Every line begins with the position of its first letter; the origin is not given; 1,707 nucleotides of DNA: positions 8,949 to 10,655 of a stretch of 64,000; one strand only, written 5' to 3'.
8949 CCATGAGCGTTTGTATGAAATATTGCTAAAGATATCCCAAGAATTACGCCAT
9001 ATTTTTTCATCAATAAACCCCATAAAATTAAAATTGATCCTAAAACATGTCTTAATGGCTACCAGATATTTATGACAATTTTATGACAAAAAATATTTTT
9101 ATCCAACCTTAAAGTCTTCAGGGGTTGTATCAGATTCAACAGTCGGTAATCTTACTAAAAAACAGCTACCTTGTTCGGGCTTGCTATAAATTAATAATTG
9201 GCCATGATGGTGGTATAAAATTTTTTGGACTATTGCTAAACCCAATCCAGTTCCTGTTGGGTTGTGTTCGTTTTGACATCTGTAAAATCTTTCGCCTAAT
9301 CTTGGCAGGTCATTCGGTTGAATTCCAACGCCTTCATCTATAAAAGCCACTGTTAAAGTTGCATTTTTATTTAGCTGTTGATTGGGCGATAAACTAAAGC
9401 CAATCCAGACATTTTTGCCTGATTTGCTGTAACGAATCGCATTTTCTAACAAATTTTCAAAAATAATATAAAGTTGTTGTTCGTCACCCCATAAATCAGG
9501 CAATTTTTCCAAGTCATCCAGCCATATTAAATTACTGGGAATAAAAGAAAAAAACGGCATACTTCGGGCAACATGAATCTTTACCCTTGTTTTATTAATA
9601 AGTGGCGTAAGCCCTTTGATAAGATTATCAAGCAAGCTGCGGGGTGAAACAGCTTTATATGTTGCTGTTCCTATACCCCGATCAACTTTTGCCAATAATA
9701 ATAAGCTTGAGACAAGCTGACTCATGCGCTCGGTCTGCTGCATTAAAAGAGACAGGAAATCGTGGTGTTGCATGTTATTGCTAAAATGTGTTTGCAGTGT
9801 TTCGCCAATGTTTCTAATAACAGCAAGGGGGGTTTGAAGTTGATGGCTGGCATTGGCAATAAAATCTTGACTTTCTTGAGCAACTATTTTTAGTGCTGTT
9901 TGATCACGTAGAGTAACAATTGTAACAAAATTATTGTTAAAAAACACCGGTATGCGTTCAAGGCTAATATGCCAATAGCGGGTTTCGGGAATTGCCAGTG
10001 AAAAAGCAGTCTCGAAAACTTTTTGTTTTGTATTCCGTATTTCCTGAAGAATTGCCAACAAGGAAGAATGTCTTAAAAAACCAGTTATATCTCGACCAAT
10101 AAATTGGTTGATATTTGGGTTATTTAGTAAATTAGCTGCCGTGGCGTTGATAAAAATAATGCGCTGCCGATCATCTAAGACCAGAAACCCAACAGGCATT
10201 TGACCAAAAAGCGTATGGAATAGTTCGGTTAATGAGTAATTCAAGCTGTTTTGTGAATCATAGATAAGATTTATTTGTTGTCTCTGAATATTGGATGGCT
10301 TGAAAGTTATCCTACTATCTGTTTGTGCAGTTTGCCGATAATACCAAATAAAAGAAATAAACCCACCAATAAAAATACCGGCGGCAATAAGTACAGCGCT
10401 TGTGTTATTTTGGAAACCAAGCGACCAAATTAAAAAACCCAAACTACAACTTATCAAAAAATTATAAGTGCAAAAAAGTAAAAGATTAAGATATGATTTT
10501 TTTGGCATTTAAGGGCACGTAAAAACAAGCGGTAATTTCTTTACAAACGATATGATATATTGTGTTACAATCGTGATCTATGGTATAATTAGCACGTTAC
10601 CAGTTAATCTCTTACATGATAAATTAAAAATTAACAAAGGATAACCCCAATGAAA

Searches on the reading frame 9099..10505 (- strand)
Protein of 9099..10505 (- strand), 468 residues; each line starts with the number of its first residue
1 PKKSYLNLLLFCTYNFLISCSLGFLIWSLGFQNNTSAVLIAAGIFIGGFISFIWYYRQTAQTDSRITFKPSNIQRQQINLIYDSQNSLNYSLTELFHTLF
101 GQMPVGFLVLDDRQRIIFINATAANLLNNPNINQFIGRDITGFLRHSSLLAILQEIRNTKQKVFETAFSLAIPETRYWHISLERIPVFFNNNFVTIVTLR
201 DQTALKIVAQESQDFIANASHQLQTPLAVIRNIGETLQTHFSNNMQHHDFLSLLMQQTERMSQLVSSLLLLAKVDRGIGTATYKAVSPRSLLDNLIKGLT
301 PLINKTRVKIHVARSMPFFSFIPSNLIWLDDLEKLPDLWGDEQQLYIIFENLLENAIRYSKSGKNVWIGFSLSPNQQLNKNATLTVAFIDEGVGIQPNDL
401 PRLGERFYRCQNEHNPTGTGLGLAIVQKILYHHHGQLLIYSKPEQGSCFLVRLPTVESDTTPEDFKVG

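Call 64: search_protein_families(library=ncbifam, proteins=[window:9099-10505:-], max_evalue=1e-20)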
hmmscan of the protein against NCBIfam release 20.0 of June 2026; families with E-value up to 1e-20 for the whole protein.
window:9099-10505:- (468 aa): 25 families
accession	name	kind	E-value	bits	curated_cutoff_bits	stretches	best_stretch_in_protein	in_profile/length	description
TIGR02966.1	phoR_proteo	equivalog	3.4e-61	207.1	334.2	2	333-452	218-332/333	phosphate regulon sensor histidine kinase PhoR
NF046044.1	PnpS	equivalog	1.5e-59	202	400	1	90-454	51-390/390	two-component system histidine kinase PnpS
NF033092.0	HK_WalK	equivalog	1.8e-42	145.7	725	1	99-454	263-593/594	cell wall metabolism sensor histidine kinase WalK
NF041735.1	hist_kin_RppB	equivalog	5.7e-40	137.4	400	1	210-454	214-438/438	two-component system sensor histidine kinase RppB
NF008235.0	PRK11006.1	equivalog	9.8e-37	126.8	390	1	2-455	8-423/431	phosphate regulon sensor histidine kinase PhoR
NF045911.1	TCSHisKinNblS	equivalog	1.5e-32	112.8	1000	1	97-453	269-618/621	two-component system sensor histidine kinase NblS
NF047874.1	MASE3_PAS_HK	subfamily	3.2e-32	112.1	560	0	348-458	523-628/655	MASE3 domain-containing sensor histidine kinase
NF012163.2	BaeS_SmeS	equivalog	3e-29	102.3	500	1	207-451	235-454/457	sensor histidine kinase efflux regulator BaeS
NF008312.0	PRK11100.1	equivalog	5.6e-29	101.3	356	1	213-455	257-474/477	two-component system sensor histidine kinase CreC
NF033093.1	HK_VicK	exception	1.6e-28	99.6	680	1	97-462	97-442/448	cell wall metabolism sensor histidine kinase VicK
NF052314.1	T9SS_HK_PorY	subfamily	1.1e-27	97.1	350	0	212-318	211-316/418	PorY family sensor histidine kinase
NF041832.1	near_NosP_CTERM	subfamily_domain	6.7e-27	94.5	400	0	341-462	117-232/370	NahK/ErcS family hybrid sensor histidine kinase/response regulator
NF008468.0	PRK11360.1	equivalog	8e-27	93.8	646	1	99-460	273-613/616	two-component system sensor histidine kinase AtoS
NF008025.0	PRK10755.1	equivalog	1.6e-25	89.6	314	1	208-455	139-356/362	two-component system sensor histidine kinase PmrB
TIGR01386.1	cztS_silS_copS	subfamily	9.7e-25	87.4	292.55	0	340-454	349-457/457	heavy metal sensor histidine kinase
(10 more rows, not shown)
